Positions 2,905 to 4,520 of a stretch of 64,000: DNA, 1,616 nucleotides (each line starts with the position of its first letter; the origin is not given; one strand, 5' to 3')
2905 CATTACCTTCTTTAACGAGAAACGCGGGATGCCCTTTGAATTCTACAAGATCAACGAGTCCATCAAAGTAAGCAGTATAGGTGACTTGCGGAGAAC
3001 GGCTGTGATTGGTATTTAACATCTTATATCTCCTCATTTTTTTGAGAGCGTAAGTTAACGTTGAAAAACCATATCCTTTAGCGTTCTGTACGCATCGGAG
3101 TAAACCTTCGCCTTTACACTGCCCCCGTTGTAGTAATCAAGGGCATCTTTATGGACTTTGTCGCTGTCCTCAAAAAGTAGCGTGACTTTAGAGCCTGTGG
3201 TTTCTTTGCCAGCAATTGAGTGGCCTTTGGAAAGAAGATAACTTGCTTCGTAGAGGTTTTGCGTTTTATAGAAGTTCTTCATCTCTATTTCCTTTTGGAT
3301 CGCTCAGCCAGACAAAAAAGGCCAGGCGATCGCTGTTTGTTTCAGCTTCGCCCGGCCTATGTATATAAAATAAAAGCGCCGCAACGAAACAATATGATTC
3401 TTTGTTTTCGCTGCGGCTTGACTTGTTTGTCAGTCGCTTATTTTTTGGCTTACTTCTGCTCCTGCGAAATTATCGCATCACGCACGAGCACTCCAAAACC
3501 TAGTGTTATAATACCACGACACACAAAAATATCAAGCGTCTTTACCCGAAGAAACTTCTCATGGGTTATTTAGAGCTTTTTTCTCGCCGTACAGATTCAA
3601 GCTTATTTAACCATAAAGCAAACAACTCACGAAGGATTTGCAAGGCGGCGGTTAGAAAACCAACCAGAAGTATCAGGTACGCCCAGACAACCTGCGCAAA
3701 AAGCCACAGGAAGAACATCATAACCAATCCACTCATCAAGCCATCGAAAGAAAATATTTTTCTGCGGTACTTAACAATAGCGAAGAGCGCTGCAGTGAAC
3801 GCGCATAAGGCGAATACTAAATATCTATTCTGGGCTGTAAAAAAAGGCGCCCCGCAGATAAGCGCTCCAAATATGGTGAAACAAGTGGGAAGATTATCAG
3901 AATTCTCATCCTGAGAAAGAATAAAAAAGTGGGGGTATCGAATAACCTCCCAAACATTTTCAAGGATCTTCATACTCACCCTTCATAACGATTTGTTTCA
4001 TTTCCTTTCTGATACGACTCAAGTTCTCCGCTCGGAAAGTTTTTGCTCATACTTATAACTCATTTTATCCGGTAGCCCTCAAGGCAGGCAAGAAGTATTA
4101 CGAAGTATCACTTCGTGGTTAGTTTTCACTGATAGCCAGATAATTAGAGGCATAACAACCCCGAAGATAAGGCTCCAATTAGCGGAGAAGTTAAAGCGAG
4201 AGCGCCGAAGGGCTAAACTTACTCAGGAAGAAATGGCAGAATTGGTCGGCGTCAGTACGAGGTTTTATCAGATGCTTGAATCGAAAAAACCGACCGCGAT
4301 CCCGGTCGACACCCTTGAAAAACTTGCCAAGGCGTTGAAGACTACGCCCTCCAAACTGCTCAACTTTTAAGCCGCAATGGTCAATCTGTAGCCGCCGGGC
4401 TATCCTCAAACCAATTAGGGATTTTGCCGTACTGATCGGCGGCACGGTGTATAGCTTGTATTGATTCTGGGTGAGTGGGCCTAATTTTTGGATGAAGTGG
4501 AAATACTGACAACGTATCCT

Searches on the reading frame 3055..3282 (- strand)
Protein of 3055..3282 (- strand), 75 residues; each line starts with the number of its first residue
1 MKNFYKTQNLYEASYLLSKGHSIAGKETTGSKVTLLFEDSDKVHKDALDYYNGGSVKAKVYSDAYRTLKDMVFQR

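Call 4: search_protein_families(library=pfam, proteins=[window:3055-3282:-], max_evalue=1)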
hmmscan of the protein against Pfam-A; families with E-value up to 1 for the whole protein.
window:3055-3282:- (75 aa): 1 family
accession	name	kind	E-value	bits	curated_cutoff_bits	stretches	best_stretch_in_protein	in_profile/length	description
PF18903.5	DUF5659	-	3.1e-08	33.8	23.6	1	2-72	1-73/75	Domain of unknown function (DUF5659)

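Call 5: search_protein_families(library=padloc, proteins=[window:3055-3282:-], max_evalue=1)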
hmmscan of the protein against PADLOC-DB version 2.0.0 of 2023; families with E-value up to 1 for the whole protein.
window:3055-3282:- (75 aa): 1 family
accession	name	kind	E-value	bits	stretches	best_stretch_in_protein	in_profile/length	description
PDLC02342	AbiB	-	0.032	11.8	1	2-45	67-110/220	AbiB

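Call 6: search_protein_families(library=ncbifam, proteins=[window:3055-3282:-], max_evalue=1)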
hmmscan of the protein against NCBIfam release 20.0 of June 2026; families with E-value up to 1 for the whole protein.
window:3055-3282:- (75 aa): 0 families

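Call 89: search_protein_families(library=phrogs, proteins=[window:3055-3282:-], max_evalue=0.001)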
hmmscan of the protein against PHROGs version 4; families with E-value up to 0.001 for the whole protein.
window:3055-3282:- (75 aa): 0 families

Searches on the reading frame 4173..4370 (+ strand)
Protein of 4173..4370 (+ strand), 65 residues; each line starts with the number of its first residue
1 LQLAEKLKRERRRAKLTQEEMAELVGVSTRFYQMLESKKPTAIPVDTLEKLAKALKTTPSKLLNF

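Call 85: search_protein_families(library=pfam, proteins=[window:4173-4370:+], max_evalue=1)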
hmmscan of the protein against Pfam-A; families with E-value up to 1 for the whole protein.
window:4173-4370:+ (65 aa): 13 families
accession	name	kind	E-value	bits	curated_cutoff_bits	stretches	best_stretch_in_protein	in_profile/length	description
PF01381.28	HTH_3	-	1e-12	48.3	23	1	7-62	1-55/55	Helix-turn-helix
PF13560.12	HTH_31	-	9.3e-10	39.1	27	1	2-60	1-59/64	Helix-turn-helix domain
PF12844.13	HTH_19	-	5.7e-09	36.2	30.2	1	5-64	2-60/64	Helix-turn-helix domain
PF13443.12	HTH_26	-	7.6e-08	32.9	22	1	6-65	1-60/63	Cro/C1-type HTH DNA-binding domain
PF13413.12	HTH_25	-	0.00022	21.4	24.6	1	7-56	2-56/62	Helix-turn-helix domain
PF20432.4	Xre-like-HTH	-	0.002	18.8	25.8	1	13-52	21-59/63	Antitoxin Xre-like helix-turn-helix domain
PF13545.12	HTH_Crp_2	-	0.0078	16.6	27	1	2-29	9-36/70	Crp-like helix-turn-helix domain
PF13744.12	HTH_37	-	0.0089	16.2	27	1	2-55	18-71/80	Helix-turn-helix domain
PF01476.26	LysM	-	0.036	14.4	20.9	1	46-64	7-25/43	LysM domain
PF13404.12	HTH_AsnC-type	-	0.09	13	27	0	13-29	15-31/42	AsnC-type helix-turn-helix domain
PF15731.11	MqsA_antitoxin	-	0.12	12.9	30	1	5-60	72-125/131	Antitoxin component of bacterial toxin-antitoxin system, MqsA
PF08279.18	HTH_11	-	0.12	12.7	25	0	10-30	12-30/55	HTH domain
PF22930.1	PDXDC1-like_cen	-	0.17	12.5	25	1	3-58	55-109/117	PDXDC1-like central domain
